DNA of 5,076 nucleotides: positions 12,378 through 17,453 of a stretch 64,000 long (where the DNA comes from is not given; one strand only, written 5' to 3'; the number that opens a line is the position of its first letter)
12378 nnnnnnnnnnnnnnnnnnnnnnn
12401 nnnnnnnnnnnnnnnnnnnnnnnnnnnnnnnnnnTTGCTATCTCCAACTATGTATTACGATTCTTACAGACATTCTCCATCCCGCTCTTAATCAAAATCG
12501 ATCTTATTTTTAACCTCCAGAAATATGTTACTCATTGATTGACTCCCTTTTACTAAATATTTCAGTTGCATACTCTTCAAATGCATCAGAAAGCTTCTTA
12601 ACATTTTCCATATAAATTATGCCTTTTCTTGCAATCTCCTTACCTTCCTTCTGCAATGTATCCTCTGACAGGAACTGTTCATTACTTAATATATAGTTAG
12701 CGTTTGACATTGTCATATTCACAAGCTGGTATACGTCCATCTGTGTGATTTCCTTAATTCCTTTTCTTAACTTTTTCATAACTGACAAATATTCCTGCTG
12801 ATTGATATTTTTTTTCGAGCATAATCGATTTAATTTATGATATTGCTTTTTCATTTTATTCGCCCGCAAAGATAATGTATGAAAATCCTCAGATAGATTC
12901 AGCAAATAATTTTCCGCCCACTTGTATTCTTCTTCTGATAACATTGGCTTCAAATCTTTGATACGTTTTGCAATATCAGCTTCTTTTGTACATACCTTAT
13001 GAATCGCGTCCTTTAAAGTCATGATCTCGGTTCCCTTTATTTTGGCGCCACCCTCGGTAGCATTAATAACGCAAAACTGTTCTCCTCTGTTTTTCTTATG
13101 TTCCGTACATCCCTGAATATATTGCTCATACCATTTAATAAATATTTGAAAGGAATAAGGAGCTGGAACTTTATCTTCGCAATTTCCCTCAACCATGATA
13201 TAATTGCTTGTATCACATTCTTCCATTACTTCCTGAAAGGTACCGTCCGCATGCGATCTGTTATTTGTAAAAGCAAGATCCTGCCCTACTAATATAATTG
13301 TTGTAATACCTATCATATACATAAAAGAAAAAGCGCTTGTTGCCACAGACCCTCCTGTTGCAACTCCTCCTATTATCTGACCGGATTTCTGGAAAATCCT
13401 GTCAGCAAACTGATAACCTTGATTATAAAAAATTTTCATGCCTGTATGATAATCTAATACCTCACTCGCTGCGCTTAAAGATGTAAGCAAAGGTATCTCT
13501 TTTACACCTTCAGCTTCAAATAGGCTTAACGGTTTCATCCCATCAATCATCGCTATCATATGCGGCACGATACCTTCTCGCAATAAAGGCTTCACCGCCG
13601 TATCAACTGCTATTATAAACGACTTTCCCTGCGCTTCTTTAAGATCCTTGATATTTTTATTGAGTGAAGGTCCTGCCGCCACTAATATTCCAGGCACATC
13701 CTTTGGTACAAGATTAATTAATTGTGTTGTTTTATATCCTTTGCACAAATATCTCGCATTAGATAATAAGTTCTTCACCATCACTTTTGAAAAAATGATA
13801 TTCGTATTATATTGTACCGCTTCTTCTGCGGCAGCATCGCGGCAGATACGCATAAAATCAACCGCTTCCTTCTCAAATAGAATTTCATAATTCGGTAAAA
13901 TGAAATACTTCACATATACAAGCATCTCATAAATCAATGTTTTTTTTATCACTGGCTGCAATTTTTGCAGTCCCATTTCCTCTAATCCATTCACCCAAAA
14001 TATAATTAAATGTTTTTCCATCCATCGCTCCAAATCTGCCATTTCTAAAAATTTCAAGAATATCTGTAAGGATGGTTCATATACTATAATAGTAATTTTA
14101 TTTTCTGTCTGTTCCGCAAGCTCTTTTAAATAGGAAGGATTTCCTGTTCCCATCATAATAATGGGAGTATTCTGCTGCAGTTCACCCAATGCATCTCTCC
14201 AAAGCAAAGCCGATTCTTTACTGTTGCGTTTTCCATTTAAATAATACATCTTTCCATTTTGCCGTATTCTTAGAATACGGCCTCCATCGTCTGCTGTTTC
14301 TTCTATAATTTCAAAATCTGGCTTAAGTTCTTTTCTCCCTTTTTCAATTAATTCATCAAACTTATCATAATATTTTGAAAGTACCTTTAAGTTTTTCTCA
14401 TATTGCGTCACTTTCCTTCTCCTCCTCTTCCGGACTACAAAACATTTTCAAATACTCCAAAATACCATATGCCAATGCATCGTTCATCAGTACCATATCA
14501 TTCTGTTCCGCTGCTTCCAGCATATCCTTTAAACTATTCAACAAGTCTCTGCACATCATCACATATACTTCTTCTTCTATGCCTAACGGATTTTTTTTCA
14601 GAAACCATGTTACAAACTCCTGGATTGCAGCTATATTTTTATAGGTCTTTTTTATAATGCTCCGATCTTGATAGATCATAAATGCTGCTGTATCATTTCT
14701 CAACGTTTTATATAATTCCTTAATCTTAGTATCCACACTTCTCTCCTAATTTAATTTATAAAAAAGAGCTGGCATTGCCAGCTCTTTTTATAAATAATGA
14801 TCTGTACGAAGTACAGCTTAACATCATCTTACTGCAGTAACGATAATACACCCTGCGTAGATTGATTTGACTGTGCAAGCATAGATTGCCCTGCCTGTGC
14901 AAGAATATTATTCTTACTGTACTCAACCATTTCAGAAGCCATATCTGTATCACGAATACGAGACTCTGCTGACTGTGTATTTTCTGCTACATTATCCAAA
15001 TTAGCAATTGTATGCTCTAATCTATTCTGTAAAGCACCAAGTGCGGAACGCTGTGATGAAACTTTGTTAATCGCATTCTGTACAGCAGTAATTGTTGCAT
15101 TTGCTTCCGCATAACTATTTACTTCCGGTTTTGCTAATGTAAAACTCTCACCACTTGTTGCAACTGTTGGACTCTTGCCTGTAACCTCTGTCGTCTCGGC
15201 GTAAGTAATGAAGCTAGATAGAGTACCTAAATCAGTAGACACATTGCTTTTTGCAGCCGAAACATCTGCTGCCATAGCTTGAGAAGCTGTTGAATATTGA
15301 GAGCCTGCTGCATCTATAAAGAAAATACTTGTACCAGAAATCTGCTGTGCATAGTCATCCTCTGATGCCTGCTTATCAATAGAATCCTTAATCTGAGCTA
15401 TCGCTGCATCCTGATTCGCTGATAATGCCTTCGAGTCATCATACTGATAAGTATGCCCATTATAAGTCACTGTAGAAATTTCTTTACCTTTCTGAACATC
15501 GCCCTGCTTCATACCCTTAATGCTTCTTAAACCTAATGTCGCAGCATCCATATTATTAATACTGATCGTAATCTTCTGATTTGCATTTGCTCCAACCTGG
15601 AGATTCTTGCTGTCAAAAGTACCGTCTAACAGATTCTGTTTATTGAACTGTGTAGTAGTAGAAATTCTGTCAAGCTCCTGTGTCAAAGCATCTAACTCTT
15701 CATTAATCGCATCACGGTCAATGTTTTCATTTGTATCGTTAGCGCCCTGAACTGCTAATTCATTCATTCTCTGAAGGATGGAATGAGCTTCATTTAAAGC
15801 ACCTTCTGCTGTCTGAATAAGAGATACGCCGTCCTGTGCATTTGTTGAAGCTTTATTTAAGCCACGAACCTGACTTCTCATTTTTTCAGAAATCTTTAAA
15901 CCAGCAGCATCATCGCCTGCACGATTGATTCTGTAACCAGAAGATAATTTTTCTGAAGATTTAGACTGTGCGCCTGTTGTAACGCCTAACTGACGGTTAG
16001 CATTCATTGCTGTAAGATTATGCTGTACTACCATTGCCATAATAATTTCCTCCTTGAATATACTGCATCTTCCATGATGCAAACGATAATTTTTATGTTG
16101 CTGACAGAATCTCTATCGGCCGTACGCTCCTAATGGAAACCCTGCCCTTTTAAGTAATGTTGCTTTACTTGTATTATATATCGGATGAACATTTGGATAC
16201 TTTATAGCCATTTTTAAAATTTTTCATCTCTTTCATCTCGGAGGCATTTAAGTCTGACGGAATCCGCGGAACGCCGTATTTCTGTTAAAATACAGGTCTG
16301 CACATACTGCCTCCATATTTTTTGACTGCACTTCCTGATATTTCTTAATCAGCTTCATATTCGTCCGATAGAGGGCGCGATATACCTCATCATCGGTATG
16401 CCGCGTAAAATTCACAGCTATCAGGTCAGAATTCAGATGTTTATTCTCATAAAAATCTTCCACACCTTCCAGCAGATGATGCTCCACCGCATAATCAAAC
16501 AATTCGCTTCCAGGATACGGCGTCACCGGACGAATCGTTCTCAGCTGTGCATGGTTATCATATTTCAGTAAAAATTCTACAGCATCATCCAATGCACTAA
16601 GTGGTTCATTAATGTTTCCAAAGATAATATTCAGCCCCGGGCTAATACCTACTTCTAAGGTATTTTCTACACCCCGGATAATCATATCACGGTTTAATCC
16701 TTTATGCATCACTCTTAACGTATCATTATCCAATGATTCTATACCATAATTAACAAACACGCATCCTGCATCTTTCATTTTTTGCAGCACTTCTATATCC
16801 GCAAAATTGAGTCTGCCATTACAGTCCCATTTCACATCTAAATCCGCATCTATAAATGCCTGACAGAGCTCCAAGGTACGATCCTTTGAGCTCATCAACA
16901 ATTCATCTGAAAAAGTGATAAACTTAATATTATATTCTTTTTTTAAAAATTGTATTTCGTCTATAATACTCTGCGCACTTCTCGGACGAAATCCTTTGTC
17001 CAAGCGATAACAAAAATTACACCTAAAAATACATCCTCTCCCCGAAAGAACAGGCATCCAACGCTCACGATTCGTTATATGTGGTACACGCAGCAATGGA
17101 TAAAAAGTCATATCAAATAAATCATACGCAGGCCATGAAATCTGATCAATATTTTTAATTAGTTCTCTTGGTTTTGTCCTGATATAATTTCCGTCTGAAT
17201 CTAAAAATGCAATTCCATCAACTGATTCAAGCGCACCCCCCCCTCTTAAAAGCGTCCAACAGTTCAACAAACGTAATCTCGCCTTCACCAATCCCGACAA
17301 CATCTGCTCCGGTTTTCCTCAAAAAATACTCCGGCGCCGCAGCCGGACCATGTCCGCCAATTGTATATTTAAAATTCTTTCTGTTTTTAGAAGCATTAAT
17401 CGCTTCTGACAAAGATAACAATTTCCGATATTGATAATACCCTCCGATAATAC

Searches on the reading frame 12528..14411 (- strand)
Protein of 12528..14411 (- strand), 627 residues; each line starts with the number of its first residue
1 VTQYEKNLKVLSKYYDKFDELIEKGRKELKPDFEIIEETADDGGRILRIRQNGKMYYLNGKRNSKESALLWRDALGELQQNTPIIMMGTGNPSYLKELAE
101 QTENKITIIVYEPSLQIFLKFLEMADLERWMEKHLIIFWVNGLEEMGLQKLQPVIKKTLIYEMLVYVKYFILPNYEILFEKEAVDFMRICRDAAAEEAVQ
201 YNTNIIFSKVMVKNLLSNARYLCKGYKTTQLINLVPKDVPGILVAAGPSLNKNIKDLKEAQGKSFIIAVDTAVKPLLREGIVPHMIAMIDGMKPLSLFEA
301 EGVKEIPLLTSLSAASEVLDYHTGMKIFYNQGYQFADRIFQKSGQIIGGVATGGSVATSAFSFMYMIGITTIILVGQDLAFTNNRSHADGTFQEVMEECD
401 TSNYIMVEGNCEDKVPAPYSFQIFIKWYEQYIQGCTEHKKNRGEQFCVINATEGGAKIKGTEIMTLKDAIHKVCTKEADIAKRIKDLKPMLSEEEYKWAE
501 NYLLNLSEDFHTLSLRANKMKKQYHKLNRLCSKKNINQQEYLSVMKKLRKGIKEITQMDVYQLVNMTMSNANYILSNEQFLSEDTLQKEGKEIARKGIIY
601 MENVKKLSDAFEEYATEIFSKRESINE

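Call 10: search_protein_families(library=pfam, proteins=[window:12528-14411:-], max_evalue=0.001)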
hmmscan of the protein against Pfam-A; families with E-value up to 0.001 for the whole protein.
window:12528-14411:- (627 aa): 1 family
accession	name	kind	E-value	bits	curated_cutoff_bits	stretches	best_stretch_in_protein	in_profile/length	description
PF01973.23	MptE-like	-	7.5e-39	133.7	34.6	1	213-383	1-170/171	6-hydroxymethylpterin diphosphokinase MptE-like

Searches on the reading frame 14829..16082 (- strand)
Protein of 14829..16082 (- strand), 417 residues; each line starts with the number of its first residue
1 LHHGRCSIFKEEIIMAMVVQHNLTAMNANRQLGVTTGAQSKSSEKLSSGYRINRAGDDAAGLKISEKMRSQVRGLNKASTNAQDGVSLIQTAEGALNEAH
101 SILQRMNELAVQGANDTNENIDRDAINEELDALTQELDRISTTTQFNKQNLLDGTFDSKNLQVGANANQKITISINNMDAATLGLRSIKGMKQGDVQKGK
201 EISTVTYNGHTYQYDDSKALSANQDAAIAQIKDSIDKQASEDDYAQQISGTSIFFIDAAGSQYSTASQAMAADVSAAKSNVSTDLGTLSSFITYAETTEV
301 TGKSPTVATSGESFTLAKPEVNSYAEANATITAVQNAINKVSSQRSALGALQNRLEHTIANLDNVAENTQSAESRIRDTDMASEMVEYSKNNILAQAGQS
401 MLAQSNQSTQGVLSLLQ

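Call 10: search_protein_families(library=pfam, proteins=[window:14829-16082:-], max_evalue=0.001)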
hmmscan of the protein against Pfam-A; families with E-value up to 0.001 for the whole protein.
window:14829-16082:- (417 aa): 2 families
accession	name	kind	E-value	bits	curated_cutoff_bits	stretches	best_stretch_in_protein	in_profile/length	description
PF00669.25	Flagellin_N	-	1.3e-42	145.6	26.6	1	19-156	1-138/139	Bacterial flagellin N-terminal helical region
PF00700.27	Flagellin_C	-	2.2e-26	92.4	23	1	331-416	1-86/86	Bacterial flagellin C-terminal helical region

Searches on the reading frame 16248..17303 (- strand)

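Call 10: search_protein_families(library=pfam, proteins=[window:16248-17303:-], max_evalue=0.001)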
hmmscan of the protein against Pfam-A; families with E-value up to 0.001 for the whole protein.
window:16248-17303:- (351 aa): 1 family
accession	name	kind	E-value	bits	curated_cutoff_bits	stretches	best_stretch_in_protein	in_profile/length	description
PF04055.27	Radical_SAM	-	8.7e-20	72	29.5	1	87-245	3-166/166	Radical SAM superfamily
